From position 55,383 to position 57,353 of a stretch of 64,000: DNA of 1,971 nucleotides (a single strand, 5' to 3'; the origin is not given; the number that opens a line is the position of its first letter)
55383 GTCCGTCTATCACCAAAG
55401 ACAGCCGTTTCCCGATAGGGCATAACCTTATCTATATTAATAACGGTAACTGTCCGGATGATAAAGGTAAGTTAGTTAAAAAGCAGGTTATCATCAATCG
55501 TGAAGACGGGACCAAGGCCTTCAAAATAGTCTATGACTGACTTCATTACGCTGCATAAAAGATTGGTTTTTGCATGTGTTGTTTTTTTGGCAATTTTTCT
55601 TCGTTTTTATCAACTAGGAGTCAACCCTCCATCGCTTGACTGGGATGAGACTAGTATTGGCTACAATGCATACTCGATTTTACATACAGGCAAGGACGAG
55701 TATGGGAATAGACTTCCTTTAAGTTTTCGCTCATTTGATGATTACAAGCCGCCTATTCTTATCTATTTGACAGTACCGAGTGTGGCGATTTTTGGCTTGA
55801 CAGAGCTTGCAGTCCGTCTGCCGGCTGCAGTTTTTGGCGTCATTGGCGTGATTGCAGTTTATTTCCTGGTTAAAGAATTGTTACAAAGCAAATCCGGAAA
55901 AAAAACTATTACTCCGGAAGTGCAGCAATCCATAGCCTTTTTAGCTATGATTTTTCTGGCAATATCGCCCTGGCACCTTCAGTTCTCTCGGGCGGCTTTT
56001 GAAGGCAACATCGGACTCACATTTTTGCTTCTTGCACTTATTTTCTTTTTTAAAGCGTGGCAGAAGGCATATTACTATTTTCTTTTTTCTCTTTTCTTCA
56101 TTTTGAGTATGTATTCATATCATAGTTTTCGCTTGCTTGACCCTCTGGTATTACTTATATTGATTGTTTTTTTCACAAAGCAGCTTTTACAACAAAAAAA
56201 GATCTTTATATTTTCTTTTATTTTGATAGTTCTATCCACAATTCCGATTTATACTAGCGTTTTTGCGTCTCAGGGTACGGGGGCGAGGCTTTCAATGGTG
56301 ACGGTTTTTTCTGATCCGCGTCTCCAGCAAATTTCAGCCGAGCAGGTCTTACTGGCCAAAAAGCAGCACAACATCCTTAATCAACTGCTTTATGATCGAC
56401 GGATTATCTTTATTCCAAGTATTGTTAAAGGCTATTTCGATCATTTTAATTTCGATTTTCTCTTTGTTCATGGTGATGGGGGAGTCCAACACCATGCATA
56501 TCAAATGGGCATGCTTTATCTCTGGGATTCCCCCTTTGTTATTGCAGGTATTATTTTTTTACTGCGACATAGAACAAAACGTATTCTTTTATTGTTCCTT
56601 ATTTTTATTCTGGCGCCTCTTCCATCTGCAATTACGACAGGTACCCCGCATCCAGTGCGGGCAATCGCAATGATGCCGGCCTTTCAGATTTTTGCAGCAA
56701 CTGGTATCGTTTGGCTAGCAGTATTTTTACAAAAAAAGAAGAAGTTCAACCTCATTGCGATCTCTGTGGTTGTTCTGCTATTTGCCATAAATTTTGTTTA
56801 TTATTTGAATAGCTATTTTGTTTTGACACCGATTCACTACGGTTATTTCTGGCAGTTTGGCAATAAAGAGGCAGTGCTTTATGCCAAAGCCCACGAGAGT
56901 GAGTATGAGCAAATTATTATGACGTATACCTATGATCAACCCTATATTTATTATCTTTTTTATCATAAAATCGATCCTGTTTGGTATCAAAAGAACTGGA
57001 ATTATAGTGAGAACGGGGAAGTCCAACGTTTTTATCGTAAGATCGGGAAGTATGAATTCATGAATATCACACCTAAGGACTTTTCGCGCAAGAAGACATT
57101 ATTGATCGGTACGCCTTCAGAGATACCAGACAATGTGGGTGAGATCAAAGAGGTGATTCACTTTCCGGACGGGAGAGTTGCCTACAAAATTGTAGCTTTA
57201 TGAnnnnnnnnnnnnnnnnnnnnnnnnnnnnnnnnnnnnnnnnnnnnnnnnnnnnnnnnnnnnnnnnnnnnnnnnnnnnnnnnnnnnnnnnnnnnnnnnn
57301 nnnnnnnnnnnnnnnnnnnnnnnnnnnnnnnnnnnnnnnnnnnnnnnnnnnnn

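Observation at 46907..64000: About 17-kb glycosylation locus with eight consecutive polytopic GT-C/YfhO-like membrane proteins between polyprenyl-phosphate-sugar GT2s and a flippase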

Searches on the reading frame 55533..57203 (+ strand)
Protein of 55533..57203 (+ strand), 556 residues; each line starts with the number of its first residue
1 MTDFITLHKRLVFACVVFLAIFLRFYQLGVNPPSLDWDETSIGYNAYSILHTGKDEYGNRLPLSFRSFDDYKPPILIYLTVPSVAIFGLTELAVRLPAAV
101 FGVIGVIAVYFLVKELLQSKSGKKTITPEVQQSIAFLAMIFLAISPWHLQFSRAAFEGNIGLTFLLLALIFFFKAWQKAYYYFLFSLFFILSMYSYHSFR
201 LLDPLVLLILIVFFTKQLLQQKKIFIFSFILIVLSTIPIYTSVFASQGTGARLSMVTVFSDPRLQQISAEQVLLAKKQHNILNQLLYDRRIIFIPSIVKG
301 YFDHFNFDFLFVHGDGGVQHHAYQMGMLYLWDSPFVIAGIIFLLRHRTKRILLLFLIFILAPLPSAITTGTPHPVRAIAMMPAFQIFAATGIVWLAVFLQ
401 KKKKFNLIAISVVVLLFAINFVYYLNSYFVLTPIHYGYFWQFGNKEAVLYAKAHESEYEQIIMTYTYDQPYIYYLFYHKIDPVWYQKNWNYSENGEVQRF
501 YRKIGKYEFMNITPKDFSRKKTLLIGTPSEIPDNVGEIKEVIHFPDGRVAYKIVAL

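Call 5: search_protein_families(library=pfam, proteins=[window:55533-57203:+], max_evalue=0.1)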
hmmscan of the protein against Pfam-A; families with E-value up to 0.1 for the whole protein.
window:55533-57203:+ (556 aa): 4 families
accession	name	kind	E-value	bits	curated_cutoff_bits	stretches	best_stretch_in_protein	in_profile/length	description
PF13231.12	PMT_2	-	3.5e-09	37.5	26.1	1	72-234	2-154/160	Dolichyl-phosphate-mannose-protein mannosyltransferase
PF02366.24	PMT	-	0.0065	16.5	22.7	1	380-432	84-136/245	Dolichyl-phosphate-mannose-protein mannosyltransferase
PF03779.20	SPW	-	0.0084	17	31.5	1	131-195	2-70/93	SPW repeat domain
PF24124.1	YphA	-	0.014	15.6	28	1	133-209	28-104/198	YphA-like integral membrane protein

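Call 6: search_protein_families(library=ncbifam, proteins=[window:55533-57203:+], max_evalue=0.1)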
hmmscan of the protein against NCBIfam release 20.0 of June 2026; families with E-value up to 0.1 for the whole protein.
window:55533-57203:+ (556 aa): 1 family
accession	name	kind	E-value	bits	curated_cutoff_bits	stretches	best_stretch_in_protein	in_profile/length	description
TIGR03663.1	TIGR03663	subfamily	1.5e-11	43.9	126.25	1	12-191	3-156/435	flippase activity-associated protein Agl23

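Call 61: search_solved_structures(query=A6, max_evalue=1)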
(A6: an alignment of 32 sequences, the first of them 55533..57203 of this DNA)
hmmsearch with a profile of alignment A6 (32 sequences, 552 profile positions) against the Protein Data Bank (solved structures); distinct sequences matched with E-value up to 1: 1.
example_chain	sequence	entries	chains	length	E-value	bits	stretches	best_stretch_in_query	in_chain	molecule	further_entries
5ezm_A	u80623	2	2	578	0.0034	19.2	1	73-238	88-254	4-amino-4-deoxy-L-arabinose transferase or related glycosyltransferases of PMT family | 4-amino-4-deoxy-L-arabinose (L-Ara4N) transferase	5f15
